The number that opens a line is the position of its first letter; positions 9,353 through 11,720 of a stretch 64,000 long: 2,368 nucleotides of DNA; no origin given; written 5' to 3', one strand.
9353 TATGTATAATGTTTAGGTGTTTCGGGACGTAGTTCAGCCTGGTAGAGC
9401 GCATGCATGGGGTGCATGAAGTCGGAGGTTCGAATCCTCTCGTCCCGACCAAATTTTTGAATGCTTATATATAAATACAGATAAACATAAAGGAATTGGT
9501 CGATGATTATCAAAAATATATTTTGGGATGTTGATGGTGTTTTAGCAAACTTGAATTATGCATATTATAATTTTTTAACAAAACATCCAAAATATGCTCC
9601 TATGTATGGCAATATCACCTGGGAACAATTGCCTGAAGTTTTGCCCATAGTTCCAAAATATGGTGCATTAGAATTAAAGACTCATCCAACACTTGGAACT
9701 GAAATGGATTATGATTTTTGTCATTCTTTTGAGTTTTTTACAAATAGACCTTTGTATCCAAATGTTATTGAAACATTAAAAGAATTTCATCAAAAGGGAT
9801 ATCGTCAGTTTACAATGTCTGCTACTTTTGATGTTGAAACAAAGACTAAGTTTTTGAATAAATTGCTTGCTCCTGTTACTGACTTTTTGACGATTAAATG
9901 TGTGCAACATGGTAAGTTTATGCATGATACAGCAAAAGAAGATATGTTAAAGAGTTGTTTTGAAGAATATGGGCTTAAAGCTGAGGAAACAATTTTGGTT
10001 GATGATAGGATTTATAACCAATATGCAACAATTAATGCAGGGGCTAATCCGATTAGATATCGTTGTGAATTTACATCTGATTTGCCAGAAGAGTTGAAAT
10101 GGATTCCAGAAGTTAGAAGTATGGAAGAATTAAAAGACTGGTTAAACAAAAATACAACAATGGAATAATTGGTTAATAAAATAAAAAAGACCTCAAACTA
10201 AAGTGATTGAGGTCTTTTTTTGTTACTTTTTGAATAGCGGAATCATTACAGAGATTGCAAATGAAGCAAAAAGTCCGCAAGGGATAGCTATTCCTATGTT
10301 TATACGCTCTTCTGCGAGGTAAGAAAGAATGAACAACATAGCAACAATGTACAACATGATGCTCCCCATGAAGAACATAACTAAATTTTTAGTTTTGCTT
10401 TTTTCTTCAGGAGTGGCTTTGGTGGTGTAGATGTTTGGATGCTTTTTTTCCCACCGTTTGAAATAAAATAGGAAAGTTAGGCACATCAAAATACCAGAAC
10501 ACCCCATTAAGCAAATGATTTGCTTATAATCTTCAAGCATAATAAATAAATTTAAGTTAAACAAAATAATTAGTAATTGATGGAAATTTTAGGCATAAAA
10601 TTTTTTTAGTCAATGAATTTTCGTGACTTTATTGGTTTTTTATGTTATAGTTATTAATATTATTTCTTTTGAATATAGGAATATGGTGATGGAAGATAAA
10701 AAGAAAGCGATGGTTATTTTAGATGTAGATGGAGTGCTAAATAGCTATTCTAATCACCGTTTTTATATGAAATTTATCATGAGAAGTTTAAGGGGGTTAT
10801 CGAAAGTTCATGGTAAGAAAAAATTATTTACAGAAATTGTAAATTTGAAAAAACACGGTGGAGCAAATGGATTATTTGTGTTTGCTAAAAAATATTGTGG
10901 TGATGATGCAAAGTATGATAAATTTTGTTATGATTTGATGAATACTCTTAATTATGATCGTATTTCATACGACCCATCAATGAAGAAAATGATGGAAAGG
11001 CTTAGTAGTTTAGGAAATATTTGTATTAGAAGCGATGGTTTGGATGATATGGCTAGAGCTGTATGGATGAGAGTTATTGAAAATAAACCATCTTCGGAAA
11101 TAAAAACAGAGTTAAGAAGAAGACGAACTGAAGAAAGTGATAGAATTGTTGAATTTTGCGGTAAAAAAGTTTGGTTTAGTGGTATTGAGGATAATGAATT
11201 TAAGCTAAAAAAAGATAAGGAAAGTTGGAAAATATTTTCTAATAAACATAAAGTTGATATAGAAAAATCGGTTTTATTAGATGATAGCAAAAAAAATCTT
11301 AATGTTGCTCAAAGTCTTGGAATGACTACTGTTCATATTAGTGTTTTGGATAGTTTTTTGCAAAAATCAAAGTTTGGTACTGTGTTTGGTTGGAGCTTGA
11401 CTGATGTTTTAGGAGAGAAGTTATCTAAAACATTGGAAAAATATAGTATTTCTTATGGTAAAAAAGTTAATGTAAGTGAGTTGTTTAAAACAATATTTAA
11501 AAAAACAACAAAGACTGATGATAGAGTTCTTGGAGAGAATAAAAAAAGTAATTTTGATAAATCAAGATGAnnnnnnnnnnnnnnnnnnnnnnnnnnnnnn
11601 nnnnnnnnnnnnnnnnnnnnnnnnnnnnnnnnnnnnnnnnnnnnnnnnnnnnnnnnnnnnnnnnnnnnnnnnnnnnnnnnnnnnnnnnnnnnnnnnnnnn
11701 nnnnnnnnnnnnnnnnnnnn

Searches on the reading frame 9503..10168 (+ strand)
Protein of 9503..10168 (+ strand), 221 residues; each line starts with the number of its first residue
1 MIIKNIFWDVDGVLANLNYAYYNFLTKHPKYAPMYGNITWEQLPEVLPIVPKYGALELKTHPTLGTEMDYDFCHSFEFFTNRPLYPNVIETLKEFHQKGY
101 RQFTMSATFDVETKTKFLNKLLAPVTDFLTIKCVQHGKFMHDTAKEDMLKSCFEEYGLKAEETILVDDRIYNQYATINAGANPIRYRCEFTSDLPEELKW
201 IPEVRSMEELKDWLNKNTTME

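Call 3: search_protein_families(library=pfam, proteins=[window:9503-10168:+], max_evalue=0.1)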
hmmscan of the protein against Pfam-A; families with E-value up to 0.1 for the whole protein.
window:9503-10168:+ (221 aa): 2 families
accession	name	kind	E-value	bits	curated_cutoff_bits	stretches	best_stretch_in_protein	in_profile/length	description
PF00702.32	Hydrolase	-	7.7e-09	36.6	26.4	1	3-171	1-182/191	haloacid dehalogenase-like hydrolase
PF13419.12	HAD_2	-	1.5e-06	28.9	23.8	1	6-182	1-174/178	Haloacid dehalogenase-like hydrolase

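Call 4: search_protein_families(library=ncbifam, proteins=[window:9503-10168:+], max_evalue=0.1)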
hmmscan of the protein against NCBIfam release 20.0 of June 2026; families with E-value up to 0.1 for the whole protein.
window:9503-10168:+ (221 aa): 8 families
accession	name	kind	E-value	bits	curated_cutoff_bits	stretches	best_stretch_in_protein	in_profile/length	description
TIGR01509.1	HAD-SF-IA-v3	subfamily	0.00026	21.2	29.4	0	146-182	114-150/154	HAD-IA family hydrolase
NF009804.0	PRK13288.1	equivalog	0.0034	16.9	218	1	85-182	84-177/215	pyrophosphatase PpaX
NF009695.0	PRK13222.1-2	equivalog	0.0051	16.3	225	1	71-182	82-189/226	phosphoglycolate phosphatase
TIGR01662.1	HAD-SF-IIIA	subfamily_domain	0.0098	16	44.6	0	82-182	24-134/141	HAD-IIIA family hydrolase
TIGR02253.1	CTE7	subfamily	0.029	14.1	169.75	0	84-172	95-179/221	TIGR02253 family HAD-type hydrolase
TIGR00338.1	serB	equivalog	0.032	13.8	144.15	0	82-168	84-176/219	phosphoserine phosphatase SerB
TIGR02247.1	HAD-1A3-hyp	subfamily_domain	0.051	13.3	125.4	0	81-184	92-193/211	epoxide hydrolase N-terminal domain-like phosphatase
NF003444.0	PRK04984.1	equivalog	0.085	12.4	189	0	64-121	140-196/239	fatty acid metabolism transcriptional regulator FadR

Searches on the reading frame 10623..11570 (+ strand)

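Call 3: search_protein_families(library=pfam, proteins=[window:10623-11570:+], max_evalue=0.1)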
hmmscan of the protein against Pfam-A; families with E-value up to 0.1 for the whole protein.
window:10623-11570:+ (315 aa): 2 families
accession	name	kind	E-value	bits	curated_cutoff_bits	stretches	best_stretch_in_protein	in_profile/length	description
PF12689.13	Acid_PPase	-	0.019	15.3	27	1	177-240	97-151/169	Acid Phosphatase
PF18143.6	HAD_SAK_2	-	0.025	15.4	27.5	0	31-46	2-17/139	HAD domain in Swiss Army Knife RNA repair proteins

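Call 4: search_protein_families(library=ncbifam, proteins=[window:10623-11570:+], max_evalue=0.1)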
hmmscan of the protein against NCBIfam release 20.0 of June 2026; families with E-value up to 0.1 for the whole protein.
window:10623-11570:+ (315 aa): 6 families
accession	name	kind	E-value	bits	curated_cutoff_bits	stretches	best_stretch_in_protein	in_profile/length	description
TIGR01993.1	Pyr-5-nucltdase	equivalog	2.5e-07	30.7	142.9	1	186-237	136-181/183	pyrimidine 5'-nucleotidase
TIGR02247.1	HAD-1A3-hyp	subfamily_domain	7.1e-06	25.9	125.4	1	195-241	151-197/211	epoxide hydrolase N-terminal domain-like phosphatase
TIGR01509.1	HAD-SF-IA-v3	subfamily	2.9e-05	24.3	29.4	1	195-239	110-154/154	HAD-IA family hydrolase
NF006991.0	PRK09456.1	equivalog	0.012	15.3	295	1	196-240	141-185/199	glucose-1-phosphatase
TIGR01656.1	Histidinol-ppas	subfamily_domain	0.029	14.3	84.15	0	30-50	2-22/149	histidinol-phosphate phosphatase domain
NF011564.0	PRK14988.1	equivalog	0.054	13.2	189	0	196-244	149-198/225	GMP/IMP nucleotidase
